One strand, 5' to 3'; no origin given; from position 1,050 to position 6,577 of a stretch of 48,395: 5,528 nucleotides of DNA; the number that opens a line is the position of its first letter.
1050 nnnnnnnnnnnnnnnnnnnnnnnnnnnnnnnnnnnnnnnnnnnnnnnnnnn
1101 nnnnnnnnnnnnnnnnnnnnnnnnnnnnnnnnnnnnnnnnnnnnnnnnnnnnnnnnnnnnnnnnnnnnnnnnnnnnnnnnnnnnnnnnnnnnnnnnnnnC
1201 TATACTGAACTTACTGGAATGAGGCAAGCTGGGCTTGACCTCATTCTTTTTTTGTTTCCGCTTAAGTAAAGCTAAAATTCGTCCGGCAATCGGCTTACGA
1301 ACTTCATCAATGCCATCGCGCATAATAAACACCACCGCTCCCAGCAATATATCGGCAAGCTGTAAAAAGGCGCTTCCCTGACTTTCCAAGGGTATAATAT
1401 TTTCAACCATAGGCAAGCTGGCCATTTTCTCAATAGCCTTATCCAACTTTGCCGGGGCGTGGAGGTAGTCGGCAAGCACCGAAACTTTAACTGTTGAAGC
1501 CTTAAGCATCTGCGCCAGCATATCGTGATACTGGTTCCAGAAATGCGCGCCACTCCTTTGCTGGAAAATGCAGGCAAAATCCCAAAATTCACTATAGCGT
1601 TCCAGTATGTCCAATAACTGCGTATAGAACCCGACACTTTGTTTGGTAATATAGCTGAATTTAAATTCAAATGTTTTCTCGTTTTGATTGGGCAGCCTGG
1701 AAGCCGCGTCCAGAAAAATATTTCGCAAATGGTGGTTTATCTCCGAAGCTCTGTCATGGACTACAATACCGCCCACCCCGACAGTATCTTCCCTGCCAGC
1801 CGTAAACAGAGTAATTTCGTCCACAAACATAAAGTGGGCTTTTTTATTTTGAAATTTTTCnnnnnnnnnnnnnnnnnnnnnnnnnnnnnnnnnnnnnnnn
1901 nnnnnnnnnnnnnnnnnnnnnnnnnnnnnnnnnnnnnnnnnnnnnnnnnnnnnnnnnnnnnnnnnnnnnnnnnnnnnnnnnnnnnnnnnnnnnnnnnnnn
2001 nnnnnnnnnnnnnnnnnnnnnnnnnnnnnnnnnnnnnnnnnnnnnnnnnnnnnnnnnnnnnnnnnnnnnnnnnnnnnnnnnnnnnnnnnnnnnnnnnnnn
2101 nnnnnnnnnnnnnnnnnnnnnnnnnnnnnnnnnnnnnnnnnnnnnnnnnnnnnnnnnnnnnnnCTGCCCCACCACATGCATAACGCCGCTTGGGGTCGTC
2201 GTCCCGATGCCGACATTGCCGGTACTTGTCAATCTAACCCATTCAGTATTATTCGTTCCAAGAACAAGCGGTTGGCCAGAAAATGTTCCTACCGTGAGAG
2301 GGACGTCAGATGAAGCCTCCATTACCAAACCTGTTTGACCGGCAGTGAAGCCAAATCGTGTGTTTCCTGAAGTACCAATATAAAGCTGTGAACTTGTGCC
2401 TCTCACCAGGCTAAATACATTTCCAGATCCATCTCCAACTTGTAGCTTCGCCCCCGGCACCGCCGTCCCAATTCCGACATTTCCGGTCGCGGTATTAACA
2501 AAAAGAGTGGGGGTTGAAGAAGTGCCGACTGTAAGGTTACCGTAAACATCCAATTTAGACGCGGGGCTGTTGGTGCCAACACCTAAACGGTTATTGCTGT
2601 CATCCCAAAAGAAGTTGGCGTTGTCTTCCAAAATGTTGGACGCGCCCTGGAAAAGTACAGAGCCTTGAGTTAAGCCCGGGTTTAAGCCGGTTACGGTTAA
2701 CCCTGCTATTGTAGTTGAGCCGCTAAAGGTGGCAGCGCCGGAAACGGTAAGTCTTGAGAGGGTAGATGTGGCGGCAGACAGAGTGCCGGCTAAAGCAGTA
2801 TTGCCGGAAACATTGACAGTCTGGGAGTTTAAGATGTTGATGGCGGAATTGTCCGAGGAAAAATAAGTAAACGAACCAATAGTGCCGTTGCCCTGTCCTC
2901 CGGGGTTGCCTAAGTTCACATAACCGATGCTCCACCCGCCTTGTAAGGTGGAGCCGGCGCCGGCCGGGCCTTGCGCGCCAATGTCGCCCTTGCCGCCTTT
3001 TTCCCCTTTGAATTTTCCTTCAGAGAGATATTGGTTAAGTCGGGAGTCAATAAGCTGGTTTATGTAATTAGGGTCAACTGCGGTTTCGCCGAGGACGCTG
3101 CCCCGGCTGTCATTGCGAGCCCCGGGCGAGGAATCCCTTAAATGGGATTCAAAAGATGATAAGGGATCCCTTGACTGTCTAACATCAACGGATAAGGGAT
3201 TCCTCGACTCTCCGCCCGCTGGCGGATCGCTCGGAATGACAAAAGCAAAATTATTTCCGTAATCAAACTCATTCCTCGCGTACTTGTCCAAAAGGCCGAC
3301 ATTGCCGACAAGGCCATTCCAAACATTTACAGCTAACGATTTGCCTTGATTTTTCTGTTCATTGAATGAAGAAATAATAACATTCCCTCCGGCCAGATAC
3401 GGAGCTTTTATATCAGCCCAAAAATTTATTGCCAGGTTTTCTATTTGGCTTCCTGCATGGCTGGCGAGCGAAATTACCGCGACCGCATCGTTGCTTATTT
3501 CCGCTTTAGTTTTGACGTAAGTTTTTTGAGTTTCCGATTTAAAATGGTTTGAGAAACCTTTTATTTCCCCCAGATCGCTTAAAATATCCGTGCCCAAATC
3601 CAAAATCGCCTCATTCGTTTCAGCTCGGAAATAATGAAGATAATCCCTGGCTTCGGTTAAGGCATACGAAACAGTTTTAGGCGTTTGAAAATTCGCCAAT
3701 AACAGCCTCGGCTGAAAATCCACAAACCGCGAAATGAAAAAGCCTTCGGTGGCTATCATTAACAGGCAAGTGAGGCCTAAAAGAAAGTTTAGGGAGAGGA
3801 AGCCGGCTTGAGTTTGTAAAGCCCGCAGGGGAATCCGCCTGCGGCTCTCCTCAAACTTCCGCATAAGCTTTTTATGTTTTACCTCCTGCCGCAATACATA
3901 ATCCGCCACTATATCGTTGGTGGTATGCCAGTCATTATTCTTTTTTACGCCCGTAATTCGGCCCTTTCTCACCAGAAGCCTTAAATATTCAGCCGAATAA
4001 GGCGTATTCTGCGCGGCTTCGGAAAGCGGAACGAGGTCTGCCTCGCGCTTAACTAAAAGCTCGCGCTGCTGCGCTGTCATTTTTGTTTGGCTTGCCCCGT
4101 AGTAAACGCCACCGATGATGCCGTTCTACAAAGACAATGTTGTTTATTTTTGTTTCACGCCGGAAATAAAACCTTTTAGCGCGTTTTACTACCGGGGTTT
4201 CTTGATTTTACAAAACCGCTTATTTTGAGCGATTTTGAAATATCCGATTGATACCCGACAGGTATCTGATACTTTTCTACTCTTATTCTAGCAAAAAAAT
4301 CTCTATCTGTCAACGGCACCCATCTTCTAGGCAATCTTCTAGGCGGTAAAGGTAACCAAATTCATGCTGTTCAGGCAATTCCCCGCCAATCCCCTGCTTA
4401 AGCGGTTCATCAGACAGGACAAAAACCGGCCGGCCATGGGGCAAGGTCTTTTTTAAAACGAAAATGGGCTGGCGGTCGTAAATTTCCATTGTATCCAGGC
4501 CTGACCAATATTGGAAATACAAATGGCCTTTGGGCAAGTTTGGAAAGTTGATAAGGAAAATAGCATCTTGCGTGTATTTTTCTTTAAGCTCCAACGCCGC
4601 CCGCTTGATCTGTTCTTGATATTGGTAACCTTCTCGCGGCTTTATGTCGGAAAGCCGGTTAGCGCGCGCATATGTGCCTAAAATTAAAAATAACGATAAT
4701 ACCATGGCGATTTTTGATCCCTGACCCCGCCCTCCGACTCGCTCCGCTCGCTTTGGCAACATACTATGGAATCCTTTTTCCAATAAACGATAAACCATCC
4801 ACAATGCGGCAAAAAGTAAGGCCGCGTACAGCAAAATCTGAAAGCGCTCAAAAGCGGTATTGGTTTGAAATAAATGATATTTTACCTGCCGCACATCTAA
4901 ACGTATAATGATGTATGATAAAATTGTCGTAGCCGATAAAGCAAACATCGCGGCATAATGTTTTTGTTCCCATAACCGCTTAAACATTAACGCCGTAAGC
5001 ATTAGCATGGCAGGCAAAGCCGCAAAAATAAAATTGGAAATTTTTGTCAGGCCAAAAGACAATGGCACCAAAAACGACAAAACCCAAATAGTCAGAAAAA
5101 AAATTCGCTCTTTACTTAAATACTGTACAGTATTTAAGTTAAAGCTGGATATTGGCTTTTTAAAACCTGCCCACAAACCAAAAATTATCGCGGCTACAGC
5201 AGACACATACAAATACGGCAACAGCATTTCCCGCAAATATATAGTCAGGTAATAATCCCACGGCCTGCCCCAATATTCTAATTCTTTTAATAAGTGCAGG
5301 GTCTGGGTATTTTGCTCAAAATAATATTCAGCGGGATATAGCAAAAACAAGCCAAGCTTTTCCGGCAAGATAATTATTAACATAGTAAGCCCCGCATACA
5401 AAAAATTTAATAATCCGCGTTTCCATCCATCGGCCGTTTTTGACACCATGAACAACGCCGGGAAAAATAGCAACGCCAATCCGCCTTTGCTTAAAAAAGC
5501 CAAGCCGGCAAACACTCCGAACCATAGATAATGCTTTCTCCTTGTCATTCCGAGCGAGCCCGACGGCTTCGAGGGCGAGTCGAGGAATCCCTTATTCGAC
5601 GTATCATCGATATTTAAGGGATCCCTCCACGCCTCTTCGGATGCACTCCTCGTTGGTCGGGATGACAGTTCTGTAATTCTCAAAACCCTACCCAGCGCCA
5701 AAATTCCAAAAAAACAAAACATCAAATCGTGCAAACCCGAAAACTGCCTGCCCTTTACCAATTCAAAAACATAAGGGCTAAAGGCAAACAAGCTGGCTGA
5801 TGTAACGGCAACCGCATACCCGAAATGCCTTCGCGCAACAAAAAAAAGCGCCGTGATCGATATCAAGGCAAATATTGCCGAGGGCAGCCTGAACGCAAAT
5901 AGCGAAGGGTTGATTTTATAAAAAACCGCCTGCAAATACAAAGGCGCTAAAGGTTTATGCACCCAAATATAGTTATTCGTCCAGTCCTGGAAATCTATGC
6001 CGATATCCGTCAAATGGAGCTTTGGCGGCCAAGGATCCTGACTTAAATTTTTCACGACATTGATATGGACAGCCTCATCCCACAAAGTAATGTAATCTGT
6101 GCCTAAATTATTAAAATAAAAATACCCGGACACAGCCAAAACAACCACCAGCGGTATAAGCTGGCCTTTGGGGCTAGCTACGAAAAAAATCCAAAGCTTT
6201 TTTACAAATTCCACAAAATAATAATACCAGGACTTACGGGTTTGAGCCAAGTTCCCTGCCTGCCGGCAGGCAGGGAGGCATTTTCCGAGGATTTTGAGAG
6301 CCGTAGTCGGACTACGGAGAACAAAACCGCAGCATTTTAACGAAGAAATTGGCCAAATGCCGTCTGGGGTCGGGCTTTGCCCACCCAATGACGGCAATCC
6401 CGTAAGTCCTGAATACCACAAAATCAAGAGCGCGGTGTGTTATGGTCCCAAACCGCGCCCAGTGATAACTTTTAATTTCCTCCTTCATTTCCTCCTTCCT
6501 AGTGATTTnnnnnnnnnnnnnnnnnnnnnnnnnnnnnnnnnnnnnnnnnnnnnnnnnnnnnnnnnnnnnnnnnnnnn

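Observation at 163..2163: Intein-like element carrying a DUF3800-like domain inside a hypervariable surface-protein gene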

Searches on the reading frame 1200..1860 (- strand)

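Call 27: search_protein_families(library=pfam, alignment_id=A1, max_evalue=0.01)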
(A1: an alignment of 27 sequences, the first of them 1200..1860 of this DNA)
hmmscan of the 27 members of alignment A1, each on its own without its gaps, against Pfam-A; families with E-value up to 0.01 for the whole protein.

A. member 1, window:1200-1860:- (220 aa): 2 families
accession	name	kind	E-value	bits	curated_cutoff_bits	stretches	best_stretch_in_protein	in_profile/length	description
PF12686.12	DUF3800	-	0.0032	18.6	21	1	66-177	62-147/149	Protein of unknown function (DUF3800)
PF09345.15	SiaC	-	0.0067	16.5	24.5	0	57-91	48-81/120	SiaC family regulatory phosphoprotein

B. families by the number of members that match (of 27 scanned): 7 families
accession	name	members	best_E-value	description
PF12686.12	DUF3800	27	1.5e-12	Protein of unknown function (DUF3800)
PF21369.3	STL11_N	1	0.00068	STL11, N-terminal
PF02170.28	PAZ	1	0.004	PAZ domain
PF09345.15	SiaC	1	0.0067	SiaC family regulatory phosphoprotein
PF13854.13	Kelch_HCF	1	0.0069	Host cell factor, Kelch-repeats domain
PF19225.6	Spo16_N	1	0.0083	Spo16 protein, N-terminal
PF17930.7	LpxI_N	1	0.0096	LpxI N-terminal domain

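Call 38: predict_structure(alignment_id=A1)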
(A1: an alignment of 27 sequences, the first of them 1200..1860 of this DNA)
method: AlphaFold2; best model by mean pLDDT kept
length: 220 residues; sequences in the alignment: 27
mean_pLDDT: 88.7   pTM: 0.86
mean pLDDT of the five models: 88.7, 88.2, 88.1, 87.4, 86.1
residues with pLDDT >= 90: 164; 70-90: 33; 50-70: 10; < 50: 13
segments of 3 or more residues with pLDDT < 50: 208-220
pLDDT, mean of each block of 10 residues (from residue 1): 82 92 90 95 97 96 95 98 98 95 91 93 93 65 89 93 94 96 96 97 70 37
secondary structure, 60 per line:
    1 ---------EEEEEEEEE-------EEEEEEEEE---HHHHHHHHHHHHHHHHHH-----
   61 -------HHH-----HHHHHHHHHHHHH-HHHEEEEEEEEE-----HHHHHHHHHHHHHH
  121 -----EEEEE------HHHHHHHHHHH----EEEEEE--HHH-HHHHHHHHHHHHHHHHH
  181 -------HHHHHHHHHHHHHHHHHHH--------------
elements in order: E10-18 E26-34 H38-55 H76-88 E93-101 H107-120 E126-130 H137-147 E152-157 H164-180 H188-206

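Call 41: fold_search(model_id=the predicted structure, library=pdb)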
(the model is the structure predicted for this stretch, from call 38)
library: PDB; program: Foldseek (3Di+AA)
matches with E <= 10: 453; with E <= 0.001: 4
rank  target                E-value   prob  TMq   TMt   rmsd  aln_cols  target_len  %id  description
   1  2dfh                  5.7e-04  1.00  0.44  0.44  10.9       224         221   12  Crystal structure of Tk-RNase HII(1-212)-C (released 2007-03-06)
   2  1uax_A                6.1e-04  1.00  0.43  0.44  10.4       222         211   15  Crystal structure of the ribonuclease H2 from Pyrococcus horikoshii OT3 (released 2004-06-29)
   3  2dfe                  7.3e-04  1.00  0.45  0.47  11.6       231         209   12  Crystal structure of Tk-RNase HII(1-200)-C (released 2007-03-06)
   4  2dff                  7.8e-04  1.00  0.45  0.47  12.3       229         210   12  Crystal structure of Tk-RNase HII(1-204)-C (released 2007-03-06)
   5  3p83_D                1.1e-03  1.00  0.41  0.42  11.3       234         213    9  Structure of the PCNA:RNase HII complex from Archaeoglobus fulgidus. (released 2011-02-02)
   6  1eke_B                1.5e-03  0.98  0.37  0.36  11.8       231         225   10  CRYSTAL STRUCTURE OF CLASS II RIBONUCLEASE H (RNASE HII) WITH MES LIGAND (released 2000-09-13)
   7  1io2                  2.0e-03  1.00  0.44  0.45  11.2       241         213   10  Crystal structure of type 2 ribonuclease h from hyperthermophilic archaeon, thermococcus kodakaraensis kod1 (released 2001-04-18)
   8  3p5j_A                2.0e-03  1.00  0.47  0.41  11.2       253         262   13  The structure of the human RNase H2 complex defines key interaction interfaces relevant to enzyme function and human d (released 2010-11-17)
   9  3kio_A                2.2e-03  0.99  0.40  0.35   7.2       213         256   12  mouse RNase H2 complex (released 2009-11-17)
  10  1x1p                  2.6e-03  1.00  0.44  0.45  10.2       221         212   12  Crystal structure of Tk-RNase HII(1-197)-A(28-42) (released 2006-01-17)
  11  3puf_J                2.8e-03  1.00  0.41  0.35   6.4       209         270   11  Crystal structure of human RNase H2 complex (released 2010-12-22)
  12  3puf_M                2.9e-03  1.00  0.46  0.38   5.6       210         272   10  Crystal structure of human RNase H2 complex (released 2010-12-22)
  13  3puf_A                2.9e-03  1.00  0.43  0.36   5.2       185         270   12  Crystal structure of human RNase H2 complex (released 2010-12-22)
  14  1eke_A                3.5e-03  0.99  0.41  0.41  10.9       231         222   11  CRYSTAL STRUCTURE OF CLASS II RIBONUCLEASE H (RNASE HII) WITH MES LIGAND (released 2000-09-13)
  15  2d0a                  4.0e-03  0.75  0.30  0.24  12.7       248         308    9  Crystal structure of Bst-RNase HIII (released 2006-07-18)
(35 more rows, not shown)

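Call 76: search_protein_families(library=padloc, proteins=[window:1200-1860:-], max_evalue=0.1)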
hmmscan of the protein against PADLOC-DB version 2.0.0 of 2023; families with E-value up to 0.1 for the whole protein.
window:1200-1860:- (220 aa): 3 families
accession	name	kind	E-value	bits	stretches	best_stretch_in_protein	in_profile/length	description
PDLC04353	PDC-M04A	-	5.9e-12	43.4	1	11-220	7-223/232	-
PDLC04354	PDC-M04A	-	8.1e-08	30.3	1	102-218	59-178/190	-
PDLC03265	MTase_II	-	0.033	11.6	1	87-135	249-296/333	Type II methyltransferase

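Call 77: search_protein_families(library=phrogs, proteins=[window:1200-1860:-], max_evalue=0.1)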
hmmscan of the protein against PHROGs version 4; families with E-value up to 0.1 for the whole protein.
window:1200-1860:- (220 aa): 2 families
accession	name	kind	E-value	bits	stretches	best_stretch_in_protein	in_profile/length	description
phrog_3732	-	unknown function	4.8e-06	27.3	1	147-189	164-206/263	-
phrog_9243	-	unknown function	0.018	15.6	1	127-192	148-211/234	-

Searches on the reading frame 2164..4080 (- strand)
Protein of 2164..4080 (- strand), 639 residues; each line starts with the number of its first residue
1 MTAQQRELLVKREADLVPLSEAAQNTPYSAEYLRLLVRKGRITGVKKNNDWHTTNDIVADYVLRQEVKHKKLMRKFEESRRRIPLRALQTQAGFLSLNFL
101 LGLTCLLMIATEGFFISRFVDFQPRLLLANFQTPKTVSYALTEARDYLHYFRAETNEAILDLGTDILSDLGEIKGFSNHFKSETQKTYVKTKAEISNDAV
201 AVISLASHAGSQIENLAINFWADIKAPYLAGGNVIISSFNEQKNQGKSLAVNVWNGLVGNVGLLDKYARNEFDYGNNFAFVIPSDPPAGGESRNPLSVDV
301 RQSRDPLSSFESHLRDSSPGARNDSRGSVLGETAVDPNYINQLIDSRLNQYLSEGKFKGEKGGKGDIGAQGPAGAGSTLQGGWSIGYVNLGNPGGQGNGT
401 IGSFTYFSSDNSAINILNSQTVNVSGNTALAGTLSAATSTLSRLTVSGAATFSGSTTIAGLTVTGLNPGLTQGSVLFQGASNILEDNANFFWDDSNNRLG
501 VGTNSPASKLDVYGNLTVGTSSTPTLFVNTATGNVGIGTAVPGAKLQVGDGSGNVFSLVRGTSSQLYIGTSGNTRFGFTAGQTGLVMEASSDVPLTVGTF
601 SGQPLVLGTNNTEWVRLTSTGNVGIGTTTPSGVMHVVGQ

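Call 45: find_related_loci(query=window:2164-4080:-, collection=genome_contigs, flank=10000)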
Query window:2164-4080:- (639 aa) in genome_contigs; peptide patterns used: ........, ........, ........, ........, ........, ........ (x = any residue, [..] = any of these).
100 stretches matched a pattern; 34 encode a relative of the query (tblastn E <= 1e-3); 34 distinct loci.
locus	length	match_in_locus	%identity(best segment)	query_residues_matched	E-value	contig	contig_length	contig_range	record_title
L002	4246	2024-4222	29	1-638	3e-53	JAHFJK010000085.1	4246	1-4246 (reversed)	MAG: Candidatus Doudnabacteria bacterium isolate nzgw384 NODE_96553_length_4247_cov_3.731217, whole genome shotgun seque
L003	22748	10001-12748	41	336-638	1e-48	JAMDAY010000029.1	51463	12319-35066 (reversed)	MAG: Patescibacteria group bacterium isolate FK_Sedi_B_Bin.235 NODE_1646_length_51463_cov_34.1519, whole genome shotgun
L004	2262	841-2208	50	10-508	1e-40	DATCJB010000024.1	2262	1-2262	MAG TPA_asm: Patescibacteria group bacterium isolate SMAG_U7874 k141_2131957, whole genome shotgun sequence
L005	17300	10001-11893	28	2-638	3e-38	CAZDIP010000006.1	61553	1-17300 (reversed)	MAG TPA_asm: uncultured Candidatus Saccharibacteria bacterium isolate SRP342105_co1_325 genome assembly, contig: NODE_59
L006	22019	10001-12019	34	333-638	4e-33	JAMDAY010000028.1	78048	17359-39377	MAG: Patescibacteria group bacterium isolate FK_Sedi_B_Bin.235 NODE_653_length_78048_cov_22.7433, whole genome shotgun s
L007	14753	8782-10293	44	15-516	2e-31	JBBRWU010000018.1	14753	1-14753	MAG: Candidatus Doudnabacteria bacterium isolate La4_metabat2.076 La4_metabat2.076_K_1478399_L_14753_cov_14.9943, whole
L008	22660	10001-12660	48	15-638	6e-31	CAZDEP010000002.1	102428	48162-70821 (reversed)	MAG TPA_asm: uncultured Candidatus Saccharibacteria bacterium isolate SRP278252_co1_682 genome assembly, contig: NODE_19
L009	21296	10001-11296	44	336-638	2e-30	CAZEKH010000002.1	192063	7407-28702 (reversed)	MAG TPA_asm: uncultured Candidatus Saccharibacteria bacterium isolate SRP292972_co3_39 genome assembly, contig: NODE_100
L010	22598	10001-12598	39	422-639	3e-27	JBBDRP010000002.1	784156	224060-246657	MAG: Candidatus Paceibacterota bacterium isolate LejiaC_46_52 Lejia_C_3_length_784156_cov_32, whole genome shotgun seque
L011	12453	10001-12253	32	328-636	2e-22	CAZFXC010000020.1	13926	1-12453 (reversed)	MAG TPA_asm: uncultured Candidatus Saccharibacteria bacterium isolate SRP342105_co2_51 genome assembly, contig: NODE_463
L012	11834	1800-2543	36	411-638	9e-22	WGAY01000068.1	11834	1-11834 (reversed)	MAG: Candidatus Omnitrophota bacterium isolate S143_82 k151_56113, whole genome shotgun sequence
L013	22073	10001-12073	38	6-638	1e-20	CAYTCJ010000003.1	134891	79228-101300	MAG TPA_asm: uncultured Candidatus Saccharibacteria bacterium isolate SRP257259_co1_173 genome assembly, contig: NODE_10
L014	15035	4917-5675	35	421-639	2e-18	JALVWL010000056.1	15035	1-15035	MAG: Candidatus Omnitrophota bacterium isolate M10_metabat2_scaf2bin.014 M10_NODE_1855_length_15035_cov_2.190435, whole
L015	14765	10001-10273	53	431-514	9e-17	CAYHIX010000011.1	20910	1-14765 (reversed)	MAG TPA_asm: uncultured Candidatus Saccharibacteria bacterium isolate ERP119705_co13_454 genome assembly, contig: NODE_3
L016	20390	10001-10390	33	466-636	3e-16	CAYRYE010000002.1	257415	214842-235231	MAG TPA_asm: uncultured Gammaproteobacteria bacterium isolate SRP068000_co4_7 genome assembly, contig: NODE_7_length_257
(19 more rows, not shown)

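Call 75: search_protein_families(library=pfam, proteins=[window:2164-3720:-], max_evalue=1)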
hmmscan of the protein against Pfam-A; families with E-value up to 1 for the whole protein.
window:2164-3720:- (519 aa): 1 family
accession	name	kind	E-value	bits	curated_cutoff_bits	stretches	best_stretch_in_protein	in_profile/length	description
PF13940.11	Ldr_toxin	-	0.17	12.4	27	1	95-111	5-21/35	Toxin Ldr, type I toxin-antitoxin system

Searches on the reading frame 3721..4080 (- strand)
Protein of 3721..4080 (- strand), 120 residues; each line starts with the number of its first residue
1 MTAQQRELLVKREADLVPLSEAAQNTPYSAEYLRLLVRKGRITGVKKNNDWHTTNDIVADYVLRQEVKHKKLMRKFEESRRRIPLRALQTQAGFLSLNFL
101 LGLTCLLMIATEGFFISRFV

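Call 75: search_protein_families(library=pfam, proteins=[window:3721-4080:-], max_evalue=1)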
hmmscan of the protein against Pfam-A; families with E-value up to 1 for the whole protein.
window:3721-4080:- (120 aa): 1 family
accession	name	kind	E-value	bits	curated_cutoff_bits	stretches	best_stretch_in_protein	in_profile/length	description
PF03668.21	RapZ-like_N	-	0.16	12.1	25.4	1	43-91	66-114/158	RapZ-like N-terminal domain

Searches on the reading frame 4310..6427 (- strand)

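Call 44: search_protein_families(library=pfam, proteins=[window:4310-6427:-], max_evalue=0.00001)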
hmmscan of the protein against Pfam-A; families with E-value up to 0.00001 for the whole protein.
window:4310-6427:- (705 aa): 1 family
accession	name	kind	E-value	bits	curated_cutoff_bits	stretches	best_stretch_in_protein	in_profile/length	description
PF13231.12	PMT_2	-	5.9e-10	40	26.1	1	158-225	2-70/160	Dolichyl-phosphate-mannose-protein mannosyltransferase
